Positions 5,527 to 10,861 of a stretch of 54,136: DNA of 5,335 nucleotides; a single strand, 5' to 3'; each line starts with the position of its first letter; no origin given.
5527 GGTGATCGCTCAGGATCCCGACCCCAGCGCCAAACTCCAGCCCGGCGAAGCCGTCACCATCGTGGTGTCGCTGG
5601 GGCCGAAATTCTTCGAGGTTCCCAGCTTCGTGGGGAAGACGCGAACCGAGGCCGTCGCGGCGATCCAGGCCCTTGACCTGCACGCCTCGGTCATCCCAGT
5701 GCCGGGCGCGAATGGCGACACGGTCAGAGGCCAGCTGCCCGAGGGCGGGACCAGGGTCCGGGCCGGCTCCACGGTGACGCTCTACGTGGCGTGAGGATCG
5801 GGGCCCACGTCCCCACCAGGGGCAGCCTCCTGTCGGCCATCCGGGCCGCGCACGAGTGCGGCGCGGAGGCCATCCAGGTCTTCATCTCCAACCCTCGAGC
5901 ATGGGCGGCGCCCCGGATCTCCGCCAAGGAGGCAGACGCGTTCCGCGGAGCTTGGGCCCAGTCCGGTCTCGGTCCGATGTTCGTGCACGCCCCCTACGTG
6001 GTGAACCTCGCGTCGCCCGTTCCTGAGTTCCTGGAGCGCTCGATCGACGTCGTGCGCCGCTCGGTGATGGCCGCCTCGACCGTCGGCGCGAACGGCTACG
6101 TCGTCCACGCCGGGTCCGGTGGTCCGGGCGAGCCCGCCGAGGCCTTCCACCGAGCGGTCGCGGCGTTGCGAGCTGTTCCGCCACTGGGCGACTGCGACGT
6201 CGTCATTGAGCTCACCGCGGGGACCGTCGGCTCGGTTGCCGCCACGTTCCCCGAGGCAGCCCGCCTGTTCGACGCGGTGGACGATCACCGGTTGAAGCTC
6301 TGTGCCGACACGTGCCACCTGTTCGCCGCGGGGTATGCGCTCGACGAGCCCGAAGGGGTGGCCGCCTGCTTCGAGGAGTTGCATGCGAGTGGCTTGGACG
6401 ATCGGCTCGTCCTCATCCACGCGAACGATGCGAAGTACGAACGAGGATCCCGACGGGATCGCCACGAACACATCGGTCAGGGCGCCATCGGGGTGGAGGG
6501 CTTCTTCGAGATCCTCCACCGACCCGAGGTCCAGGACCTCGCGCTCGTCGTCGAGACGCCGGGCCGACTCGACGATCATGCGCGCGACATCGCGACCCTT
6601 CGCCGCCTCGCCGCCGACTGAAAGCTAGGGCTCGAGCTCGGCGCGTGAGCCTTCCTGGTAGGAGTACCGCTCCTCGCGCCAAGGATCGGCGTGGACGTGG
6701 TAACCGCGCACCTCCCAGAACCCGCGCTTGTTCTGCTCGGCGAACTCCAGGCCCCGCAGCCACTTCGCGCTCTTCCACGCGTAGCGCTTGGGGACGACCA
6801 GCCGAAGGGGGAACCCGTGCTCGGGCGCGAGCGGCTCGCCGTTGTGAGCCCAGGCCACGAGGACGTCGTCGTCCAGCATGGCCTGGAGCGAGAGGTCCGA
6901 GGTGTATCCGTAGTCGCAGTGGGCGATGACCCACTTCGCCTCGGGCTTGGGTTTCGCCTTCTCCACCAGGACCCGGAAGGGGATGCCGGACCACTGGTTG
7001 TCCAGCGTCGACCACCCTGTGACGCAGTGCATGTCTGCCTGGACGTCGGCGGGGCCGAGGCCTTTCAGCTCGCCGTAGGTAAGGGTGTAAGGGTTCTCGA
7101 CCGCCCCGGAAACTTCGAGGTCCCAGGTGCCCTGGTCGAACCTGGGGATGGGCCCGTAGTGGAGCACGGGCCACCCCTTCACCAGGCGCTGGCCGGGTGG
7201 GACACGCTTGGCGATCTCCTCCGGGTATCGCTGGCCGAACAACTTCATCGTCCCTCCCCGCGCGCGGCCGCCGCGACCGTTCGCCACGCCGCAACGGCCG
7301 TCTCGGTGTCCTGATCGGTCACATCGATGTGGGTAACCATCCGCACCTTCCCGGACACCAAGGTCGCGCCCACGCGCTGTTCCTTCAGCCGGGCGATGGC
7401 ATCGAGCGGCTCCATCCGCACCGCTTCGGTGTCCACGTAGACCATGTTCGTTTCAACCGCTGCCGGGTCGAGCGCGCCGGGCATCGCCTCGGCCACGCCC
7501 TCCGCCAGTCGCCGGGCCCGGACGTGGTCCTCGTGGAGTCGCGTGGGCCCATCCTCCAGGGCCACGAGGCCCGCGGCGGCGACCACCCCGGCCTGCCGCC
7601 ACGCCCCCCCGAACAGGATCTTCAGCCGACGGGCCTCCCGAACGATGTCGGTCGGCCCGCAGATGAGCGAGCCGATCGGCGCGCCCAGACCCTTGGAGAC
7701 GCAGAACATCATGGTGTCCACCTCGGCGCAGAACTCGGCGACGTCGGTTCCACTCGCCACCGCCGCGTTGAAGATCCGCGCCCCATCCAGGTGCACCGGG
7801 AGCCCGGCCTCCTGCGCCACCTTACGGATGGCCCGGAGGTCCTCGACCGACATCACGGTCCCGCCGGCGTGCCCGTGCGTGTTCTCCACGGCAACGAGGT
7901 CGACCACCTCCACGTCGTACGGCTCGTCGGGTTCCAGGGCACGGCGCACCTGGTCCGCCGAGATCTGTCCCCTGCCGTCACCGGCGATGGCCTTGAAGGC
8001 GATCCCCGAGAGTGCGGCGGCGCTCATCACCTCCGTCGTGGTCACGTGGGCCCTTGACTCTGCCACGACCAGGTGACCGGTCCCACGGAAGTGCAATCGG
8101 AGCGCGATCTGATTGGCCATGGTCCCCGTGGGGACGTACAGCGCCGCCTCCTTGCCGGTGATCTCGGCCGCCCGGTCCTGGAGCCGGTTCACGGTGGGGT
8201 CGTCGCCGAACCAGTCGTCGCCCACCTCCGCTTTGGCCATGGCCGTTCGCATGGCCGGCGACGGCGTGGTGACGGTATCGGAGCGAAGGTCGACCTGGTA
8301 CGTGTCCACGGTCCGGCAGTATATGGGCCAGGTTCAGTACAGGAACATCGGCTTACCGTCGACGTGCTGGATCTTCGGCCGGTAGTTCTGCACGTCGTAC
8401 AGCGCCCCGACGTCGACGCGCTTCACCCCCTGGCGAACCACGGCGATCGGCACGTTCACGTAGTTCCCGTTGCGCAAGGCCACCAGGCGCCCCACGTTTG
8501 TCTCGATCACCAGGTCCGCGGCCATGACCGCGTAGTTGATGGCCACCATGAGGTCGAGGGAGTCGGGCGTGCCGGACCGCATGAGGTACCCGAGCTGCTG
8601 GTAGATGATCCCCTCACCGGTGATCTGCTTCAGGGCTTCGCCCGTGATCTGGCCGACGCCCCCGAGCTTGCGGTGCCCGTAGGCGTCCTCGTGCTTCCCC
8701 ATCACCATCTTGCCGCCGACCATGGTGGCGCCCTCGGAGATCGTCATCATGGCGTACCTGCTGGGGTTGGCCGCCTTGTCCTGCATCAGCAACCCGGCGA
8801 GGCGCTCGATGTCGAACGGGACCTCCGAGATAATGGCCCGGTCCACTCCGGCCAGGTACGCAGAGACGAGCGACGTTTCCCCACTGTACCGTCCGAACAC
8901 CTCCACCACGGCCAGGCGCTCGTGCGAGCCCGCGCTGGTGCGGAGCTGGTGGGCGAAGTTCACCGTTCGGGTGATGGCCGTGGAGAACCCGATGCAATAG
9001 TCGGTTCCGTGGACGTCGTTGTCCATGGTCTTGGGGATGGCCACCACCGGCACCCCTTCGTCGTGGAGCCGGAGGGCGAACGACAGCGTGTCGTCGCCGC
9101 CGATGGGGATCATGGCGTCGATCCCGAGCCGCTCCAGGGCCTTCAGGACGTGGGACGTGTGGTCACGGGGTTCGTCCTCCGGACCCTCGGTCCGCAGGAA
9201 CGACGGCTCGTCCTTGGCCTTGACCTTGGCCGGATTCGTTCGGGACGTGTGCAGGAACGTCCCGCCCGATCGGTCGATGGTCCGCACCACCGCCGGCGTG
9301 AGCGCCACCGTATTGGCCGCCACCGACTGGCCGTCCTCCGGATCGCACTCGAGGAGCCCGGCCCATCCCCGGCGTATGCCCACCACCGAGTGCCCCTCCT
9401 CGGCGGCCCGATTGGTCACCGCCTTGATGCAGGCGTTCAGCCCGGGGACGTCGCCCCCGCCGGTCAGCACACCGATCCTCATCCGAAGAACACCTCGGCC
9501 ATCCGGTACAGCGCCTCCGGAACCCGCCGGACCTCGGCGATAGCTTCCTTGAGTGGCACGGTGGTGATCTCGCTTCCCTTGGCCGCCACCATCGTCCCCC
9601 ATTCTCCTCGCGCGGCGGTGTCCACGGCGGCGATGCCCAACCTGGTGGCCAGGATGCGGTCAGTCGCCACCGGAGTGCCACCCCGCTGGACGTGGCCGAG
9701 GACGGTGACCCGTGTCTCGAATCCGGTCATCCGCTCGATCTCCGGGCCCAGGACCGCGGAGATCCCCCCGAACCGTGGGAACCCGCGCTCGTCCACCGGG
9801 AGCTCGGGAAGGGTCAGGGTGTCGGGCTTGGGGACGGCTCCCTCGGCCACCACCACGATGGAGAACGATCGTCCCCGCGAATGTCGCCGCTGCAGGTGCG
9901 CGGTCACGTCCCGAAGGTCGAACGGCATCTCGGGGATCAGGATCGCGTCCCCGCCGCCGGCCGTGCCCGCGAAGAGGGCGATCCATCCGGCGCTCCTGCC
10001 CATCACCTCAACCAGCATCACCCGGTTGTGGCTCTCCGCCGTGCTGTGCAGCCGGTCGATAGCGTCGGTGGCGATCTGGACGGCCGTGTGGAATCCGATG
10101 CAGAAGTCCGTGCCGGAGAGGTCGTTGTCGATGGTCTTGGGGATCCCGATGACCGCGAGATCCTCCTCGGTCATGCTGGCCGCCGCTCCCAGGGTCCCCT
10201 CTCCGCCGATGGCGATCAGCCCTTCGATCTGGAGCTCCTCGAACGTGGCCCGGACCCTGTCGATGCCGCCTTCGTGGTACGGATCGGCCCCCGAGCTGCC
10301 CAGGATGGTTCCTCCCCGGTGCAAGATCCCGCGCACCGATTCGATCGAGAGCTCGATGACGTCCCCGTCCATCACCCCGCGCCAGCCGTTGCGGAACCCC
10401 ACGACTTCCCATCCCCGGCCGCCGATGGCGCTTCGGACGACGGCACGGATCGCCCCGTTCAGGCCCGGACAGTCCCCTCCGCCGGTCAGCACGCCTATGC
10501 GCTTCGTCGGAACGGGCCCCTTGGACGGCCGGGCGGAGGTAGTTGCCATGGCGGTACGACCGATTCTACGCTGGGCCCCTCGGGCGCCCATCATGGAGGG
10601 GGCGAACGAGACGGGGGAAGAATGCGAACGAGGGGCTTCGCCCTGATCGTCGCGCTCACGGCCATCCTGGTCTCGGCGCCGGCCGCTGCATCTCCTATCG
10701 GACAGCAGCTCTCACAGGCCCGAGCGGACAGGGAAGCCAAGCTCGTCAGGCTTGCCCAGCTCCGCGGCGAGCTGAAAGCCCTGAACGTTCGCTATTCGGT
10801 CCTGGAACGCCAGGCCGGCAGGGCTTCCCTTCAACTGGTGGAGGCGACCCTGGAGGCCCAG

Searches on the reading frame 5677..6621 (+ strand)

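Call 21: search_protein_families(library=pfam, proteins=[window:5677-6621:+], max_evalue=0.00001)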
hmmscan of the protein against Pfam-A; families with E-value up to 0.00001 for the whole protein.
window:5677-6621:+ (314 aa): 1 family
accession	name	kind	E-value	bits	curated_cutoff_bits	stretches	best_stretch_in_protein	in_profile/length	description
PF01261.30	AP_endonuc_2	-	1.5e-44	153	31.1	1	55-310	1-248/249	Xylose isomerase-like TIM barrel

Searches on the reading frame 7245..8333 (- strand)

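Call 21: search_protein_families(library=pfam, proteins=[window:7245-8333:-], max_evalue=0.00001)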
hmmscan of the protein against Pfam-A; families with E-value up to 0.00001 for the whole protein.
window:7245-8333:- (362 aa): 2 families
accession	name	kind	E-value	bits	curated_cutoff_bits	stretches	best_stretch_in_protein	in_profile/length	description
PF01212.27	Beta_elim_lyase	-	1.5e-93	313.8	27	1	15-302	1-287/288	Beta-eliminating lyase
PF01041.23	DegT_DnrJ_EryC1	-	3.9e-06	26.8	19.8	1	34-199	12-160/360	DegT/DnrJ/EryC1/StrS aminotransferase family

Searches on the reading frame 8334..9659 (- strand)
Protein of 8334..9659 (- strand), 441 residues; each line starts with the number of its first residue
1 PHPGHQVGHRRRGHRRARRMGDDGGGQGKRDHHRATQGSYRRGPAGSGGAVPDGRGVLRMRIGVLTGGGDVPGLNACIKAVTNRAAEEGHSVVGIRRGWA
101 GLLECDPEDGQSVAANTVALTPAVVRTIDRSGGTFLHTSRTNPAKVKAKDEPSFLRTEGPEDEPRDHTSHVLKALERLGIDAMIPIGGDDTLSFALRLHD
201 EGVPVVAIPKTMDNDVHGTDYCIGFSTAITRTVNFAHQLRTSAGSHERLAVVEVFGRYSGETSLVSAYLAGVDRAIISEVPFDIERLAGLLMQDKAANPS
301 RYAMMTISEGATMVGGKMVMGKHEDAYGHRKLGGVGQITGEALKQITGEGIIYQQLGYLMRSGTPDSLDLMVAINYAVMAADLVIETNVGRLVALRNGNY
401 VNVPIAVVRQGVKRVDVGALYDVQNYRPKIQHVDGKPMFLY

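Call 21: search_protein_families(library=pfam, proteins=[window:8334-9659:-], max_evalue=0.00001)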
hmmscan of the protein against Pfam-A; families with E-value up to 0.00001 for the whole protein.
window:8334-9659:- (441 aa): 1 family
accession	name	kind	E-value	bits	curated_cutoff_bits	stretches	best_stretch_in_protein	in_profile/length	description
PF00365.25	PFK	-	4.5e-67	226.8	30.9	1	61-383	1-276/277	Phosphofructokinase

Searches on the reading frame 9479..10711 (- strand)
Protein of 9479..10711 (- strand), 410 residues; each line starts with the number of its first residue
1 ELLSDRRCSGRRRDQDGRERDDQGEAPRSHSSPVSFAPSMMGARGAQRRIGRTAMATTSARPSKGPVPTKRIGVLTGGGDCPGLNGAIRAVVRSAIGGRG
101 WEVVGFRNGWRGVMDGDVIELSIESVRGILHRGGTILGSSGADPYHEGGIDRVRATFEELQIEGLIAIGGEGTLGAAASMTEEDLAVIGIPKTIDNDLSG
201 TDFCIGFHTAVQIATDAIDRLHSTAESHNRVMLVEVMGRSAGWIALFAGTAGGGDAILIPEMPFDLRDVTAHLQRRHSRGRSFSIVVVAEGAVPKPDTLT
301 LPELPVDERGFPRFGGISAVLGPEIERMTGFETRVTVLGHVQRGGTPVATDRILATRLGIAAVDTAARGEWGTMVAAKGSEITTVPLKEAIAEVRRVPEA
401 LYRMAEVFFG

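Call 21: search_protein_families(library=pfam, proteins=[window:9479-10711:-], max_evalue=0.00001)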
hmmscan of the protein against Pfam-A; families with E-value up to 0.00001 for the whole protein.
window:9479-10711:- (410 aa): 1 family
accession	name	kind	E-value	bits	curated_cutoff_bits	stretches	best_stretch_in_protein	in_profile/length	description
PF00365.25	PFK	-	3.8e-104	348.4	30.9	1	71-365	1-276/277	Phosphofructokinase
